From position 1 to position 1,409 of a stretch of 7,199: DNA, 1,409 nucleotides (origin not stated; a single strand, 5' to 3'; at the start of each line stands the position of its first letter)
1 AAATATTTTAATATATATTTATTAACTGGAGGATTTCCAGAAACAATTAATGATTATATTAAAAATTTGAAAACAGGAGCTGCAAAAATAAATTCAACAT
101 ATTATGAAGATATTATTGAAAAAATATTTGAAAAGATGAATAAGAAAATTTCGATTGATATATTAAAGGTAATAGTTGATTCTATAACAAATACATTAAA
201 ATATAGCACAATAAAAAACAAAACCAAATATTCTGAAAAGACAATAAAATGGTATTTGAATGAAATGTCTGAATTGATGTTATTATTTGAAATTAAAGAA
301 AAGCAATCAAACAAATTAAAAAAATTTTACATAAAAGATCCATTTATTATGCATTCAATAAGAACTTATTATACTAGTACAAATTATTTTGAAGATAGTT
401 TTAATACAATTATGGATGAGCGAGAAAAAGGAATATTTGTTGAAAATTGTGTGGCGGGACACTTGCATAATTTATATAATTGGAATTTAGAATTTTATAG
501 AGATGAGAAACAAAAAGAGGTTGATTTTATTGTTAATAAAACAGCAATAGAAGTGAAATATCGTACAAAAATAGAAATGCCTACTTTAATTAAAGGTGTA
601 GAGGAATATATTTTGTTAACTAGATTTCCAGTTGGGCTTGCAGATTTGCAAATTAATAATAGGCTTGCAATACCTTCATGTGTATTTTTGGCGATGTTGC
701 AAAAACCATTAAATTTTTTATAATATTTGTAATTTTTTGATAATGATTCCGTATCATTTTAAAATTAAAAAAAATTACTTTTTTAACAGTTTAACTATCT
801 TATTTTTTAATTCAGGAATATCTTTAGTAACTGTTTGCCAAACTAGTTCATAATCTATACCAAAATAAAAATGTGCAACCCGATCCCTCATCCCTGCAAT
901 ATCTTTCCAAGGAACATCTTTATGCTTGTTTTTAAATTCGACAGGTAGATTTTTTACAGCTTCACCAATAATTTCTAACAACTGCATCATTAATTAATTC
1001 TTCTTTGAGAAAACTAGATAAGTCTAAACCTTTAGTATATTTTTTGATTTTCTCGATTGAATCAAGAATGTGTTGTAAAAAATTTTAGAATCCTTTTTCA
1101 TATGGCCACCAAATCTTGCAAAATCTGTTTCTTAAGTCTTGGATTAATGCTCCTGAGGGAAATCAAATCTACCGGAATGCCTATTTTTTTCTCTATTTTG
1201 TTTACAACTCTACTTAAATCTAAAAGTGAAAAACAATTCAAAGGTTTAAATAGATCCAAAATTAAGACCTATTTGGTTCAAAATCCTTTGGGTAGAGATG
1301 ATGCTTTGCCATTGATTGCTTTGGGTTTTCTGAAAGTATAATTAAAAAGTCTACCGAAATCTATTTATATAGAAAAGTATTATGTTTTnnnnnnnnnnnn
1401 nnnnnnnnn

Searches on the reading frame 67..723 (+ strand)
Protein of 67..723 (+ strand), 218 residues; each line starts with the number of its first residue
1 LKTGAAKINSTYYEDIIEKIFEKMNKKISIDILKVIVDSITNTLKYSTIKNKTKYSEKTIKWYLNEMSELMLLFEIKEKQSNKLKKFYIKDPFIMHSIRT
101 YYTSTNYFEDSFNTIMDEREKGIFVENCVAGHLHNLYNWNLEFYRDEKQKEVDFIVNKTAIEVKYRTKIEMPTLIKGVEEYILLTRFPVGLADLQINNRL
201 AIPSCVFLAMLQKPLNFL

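Call 5: search_protein_families(library=pfam, max_evalue=0.01, proteins=[window:67-723:+])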
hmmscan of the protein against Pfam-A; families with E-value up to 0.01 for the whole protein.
window:67-723:+ (218 aa): 1 family
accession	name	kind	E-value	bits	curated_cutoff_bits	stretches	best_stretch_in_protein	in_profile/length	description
PF13635.12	DUF4143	-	4.1e-17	62.8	28.1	1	18-165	5-159/160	Domain of unknown function (DUF4143)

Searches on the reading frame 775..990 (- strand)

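Call 5: search_protein_families(library=pfam, max_evalue=0.01, proteins=[window:775-990:-])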
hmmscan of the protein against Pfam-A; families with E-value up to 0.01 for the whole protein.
window:775-990:- (71 aa): 1 family
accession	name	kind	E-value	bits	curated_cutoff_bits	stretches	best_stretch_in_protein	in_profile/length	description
PF01934.22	HepT-like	-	2.9e-20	72.6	23.5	1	4-67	33-119/120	Ribonuclease HepT-like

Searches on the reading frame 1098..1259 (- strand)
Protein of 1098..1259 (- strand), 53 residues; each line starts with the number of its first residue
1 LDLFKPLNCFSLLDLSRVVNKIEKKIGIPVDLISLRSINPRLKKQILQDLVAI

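Call 5: search_protein_families(library=pfam, max_evalue=0.01, proteins=[window:1098-1259:-])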
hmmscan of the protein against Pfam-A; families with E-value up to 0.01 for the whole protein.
window:1098-1259:- (53 aa): 0 families

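Call 11: search_protein_families(library=phrogs, max_evalue=1, proteins=[window:1098-1259:-])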
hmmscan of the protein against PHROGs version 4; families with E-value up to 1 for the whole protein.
window:1098-1259:- (53 aa): 0 families

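Call 12: search_protein_families(library=ncbifam, max_evalue=1, proteins=[window:1098-1259:-])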
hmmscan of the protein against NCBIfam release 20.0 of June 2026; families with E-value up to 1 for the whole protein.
window:1098-1259:- (53 aa): 1 family
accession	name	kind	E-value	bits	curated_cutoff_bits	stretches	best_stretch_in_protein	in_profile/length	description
NF047752.1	MntA_antitoxin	equivalog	0.00039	20.3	60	1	14-50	41-77/106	type VII toxin-antitoxin system MntA family adenylyltransferase antitoxin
